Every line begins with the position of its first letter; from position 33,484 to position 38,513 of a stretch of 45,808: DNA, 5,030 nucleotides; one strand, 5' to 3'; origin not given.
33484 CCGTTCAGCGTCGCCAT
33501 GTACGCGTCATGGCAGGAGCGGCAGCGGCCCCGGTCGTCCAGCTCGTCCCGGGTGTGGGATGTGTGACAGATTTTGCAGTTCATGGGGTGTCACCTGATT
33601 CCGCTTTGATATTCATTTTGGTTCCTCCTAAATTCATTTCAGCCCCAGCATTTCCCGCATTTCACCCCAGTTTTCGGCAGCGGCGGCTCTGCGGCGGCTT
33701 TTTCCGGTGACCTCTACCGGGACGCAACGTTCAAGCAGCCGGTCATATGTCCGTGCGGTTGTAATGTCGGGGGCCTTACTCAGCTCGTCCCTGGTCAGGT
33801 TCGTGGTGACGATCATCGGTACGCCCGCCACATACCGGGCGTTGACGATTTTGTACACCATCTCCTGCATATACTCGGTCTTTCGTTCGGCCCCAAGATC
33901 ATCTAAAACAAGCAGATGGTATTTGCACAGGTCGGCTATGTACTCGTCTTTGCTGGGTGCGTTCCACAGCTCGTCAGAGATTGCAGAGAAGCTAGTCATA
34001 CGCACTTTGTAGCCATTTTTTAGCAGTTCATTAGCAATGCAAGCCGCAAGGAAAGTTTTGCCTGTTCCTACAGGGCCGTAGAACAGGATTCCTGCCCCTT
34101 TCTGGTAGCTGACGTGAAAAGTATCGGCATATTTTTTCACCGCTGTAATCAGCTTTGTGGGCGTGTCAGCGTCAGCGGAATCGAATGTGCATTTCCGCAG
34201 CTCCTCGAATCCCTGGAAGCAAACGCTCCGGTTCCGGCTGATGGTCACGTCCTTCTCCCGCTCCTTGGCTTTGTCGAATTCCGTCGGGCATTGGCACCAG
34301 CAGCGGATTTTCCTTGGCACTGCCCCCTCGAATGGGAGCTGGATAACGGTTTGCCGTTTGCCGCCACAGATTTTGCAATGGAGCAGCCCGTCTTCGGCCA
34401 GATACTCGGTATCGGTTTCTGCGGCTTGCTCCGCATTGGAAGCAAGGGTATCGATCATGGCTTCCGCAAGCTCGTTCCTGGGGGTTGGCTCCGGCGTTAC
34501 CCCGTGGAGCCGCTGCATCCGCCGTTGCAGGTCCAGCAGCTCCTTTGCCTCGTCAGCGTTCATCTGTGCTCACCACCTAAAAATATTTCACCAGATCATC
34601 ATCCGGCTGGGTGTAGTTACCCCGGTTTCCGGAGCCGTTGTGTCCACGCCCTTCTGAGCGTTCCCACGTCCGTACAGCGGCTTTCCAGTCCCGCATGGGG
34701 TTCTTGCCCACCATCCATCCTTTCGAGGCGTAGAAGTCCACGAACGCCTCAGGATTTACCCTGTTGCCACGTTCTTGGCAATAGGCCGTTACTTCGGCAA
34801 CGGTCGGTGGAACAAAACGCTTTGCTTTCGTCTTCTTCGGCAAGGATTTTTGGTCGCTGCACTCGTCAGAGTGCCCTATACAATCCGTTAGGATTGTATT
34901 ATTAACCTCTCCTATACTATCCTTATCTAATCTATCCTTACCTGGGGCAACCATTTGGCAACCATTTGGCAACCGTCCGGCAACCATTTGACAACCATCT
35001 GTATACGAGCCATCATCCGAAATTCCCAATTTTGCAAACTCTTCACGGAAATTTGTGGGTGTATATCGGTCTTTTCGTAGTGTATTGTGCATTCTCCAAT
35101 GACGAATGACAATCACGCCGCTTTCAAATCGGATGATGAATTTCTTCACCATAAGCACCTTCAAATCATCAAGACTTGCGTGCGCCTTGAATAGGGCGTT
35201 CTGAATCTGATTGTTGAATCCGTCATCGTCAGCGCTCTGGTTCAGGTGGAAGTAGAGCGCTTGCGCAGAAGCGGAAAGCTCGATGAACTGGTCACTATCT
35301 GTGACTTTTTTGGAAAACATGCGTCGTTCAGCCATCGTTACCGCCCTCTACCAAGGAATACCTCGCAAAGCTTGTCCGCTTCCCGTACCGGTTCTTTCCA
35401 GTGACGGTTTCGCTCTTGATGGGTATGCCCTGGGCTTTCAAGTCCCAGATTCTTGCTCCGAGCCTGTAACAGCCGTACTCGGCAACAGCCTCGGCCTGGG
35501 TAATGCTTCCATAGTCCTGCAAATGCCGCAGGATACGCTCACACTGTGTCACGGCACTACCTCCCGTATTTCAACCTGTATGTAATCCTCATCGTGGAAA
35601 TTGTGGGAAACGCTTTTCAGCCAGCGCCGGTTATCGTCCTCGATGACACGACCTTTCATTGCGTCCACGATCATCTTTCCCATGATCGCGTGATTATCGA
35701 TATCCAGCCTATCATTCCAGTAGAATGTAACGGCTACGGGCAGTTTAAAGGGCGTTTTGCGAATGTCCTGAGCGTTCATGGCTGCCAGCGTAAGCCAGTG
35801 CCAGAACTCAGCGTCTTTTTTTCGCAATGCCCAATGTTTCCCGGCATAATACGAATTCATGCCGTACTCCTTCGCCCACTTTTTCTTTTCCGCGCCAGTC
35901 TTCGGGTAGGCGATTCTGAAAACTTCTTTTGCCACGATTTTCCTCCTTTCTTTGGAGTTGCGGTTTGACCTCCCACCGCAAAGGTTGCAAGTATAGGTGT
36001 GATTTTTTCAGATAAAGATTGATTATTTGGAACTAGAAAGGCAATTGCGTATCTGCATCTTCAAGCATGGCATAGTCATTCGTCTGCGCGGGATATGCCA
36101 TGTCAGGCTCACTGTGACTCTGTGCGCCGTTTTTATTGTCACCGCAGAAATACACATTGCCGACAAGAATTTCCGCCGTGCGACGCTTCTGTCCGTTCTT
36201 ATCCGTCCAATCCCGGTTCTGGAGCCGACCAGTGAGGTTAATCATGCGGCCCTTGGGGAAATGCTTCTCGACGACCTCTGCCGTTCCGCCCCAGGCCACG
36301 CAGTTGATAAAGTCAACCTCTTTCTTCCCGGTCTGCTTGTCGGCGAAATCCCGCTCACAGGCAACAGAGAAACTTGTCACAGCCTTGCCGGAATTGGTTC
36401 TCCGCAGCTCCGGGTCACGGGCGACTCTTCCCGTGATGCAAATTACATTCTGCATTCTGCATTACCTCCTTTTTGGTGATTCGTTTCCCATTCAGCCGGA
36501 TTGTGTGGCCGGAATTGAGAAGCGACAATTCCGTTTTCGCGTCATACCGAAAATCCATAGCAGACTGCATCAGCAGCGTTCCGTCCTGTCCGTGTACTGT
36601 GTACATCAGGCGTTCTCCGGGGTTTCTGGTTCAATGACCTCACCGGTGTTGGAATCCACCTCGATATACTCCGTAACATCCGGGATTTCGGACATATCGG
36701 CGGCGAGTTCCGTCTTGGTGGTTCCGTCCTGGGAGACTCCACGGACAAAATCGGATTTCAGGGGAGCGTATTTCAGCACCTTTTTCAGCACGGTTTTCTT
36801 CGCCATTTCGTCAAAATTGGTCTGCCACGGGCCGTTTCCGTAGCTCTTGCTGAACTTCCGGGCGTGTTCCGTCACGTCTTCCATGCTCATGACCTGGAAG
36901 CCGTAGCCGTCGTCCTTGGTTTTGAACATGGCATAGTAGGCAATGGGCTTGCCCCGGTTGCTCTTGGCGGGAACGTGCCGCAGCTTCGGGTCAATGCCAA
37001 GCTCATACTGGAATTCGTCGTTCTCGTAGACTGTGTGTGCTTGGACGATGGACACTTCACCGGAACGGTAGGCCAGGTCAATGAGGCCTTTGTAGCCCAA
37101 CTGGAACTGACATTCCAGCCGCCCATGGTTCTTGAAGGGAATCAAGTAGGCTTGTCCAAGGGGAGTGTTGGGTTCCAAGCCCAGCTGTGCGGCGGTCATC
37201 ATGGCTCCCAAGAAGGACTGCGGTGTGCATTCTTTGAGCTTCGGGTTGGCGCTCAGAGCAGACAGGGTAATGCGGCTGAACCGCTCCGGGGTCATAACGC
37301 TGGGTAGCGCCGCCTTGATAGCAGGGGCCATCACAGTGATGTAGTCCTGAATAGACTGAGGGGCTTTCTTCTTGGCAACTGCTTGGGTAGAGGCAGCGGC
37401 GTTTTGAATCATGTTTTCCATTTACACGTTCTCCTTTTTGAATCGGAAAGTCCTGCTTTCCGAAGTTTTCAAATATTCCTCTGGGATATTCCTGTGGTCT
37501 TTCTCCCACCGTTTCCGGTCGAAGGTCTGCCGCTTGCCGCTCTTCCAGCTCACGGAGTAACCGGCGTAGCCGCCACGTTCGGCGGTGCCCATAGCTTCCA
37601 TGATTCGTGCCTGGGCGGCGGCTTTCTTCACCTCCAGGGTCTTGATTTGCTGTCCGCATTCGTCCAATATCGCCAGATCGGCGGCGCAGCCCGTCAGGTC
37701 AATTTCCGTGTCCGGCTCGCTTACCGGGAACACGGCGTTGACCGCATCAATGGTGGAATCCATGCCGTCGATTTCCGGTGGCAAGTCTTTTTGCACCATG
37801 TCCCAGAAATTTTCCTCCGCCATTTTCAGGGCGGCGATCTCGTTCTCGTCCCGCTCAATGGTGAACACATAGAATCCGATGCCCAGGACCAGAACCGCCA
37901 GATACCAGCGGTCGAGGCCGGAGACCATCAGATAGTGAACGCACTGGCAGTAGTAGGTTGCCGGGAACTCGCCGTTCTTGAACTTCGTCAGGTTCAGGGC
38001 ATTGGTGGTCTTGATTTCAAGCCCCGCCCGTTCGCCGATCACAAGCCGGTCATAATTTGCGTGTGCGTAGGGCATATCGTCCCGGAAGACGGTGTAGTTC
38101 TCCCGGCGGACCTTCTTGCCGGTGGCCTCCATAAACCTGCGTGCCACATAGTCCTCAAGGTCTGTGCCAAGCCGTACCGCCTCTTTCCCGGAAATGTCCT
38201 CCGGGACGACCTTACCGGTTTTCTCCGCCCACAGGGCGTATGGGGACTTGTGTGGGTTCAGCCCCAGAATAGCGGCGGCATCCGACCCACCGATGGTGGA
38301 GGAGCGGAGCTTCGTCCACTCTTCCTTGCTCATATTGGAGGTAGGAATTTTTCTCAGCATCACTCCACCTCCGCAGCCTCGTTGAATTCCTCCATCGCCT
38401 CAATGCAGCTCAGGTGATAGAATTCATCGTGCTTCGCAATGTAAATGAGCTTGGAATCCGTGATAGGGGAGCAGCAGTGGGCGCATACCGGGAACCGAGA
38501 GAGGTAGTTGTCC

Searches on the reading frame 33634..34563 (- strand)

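Call 54: search_protein_families(library=phrogs, proteins=[window:33634-34563:-], max_evalue=0.00001)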
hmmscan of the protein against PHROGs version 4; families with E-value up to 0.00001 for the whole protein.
window:33634-34563:- (309 aa): 6 families
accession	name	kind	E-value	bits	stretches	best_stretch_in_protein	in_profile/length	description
phrog_50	-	DNA, RNA and nucleotide metabolism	2.4e-57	196.3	1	51-304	266-523/570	DnaC-like helicase loader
phrog_3277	-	DNA, RNA and nucleotide metabolism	1.8e-36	126.5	1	153-297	7-159/168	DnaC-like helicase loader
phrog_26922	-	DNA, RNA and nucleotide metabolism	7.4e-09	37.1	1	213-279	10-73/92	DnaC-like helicase loader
phrog_27475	-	unknown function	3.7e-08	33.3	1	157-291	443-583/599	-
phrog_3757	-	unknown function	7.2e-07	29.9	1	136-191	106-161/367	-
phrog_10401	-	other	1.5e-06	28.2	1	138-185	457-489/667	ATPase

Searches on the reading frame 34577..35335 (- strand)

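Call 54: search_protein_families(library=phrogs, proteins=[window:34577-35335:-], max_evalue=0.00001)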
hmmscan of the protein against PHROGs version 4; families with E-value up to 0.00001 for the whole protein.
window:34577-35335:- (252 aa): 6 families
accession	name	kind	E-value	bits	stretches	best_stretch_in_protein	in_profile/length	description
phrog_8489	-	DNA, RNA and nucleotide metabolism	9e-55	187.8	1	1-230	1-245/296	DnaD-like helicase loader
phrog_5708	-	DNA, RNA and nucleotide metabolism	3.7e-53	182.2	1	1-164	1-167/263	DnaD-like helicase loader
phrog_15768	-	unknown function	2.9e-27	97.1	1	158-229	113-185/228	-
phrog_1163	-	unknown function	1.5e-19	71.8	1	1-145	8-161/273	-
phrog_10469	-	DNA, RNA and nucleotide metabolism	1.5e-09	38.6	1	1-103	1-126/305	DnaD-like helicase loader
phrog_28809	-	unknown function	2.8e-08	34.7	1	175-238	129-194/211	-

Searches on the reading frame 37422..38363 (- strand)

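Call 54: search_protein_families(library=phrogs, proteins=[window:37422-38363:-], max_evalue=0.00001)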
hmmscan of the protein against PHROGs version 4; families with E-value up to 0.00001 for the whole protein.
window:37422-38363:- (313 aa): 5 families
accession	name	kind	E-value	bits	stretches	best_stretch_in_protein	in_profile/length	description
phrog_434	-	DNA, RNA and nucleotide metabolism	1.2e-94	318.6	1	2-311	46-364/372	RecE-like recombination exonuclease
phrog_149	-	DNA, RNA and nucleotide metabolism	2.9e-13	50.1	1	12-278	600-872/1242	exonuclease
phrog_1956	-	unknown function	1.9e-08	35.4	1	222-308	3-90/93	-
phrog_7655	-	DNA, RNA and nucleotide metabolism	5.7e-08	33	1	14-152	11-146/551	RecE-like recombination exonuclease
phrog_8474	-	unknown function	6.3e-06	26.9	0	8-37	19-48/48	-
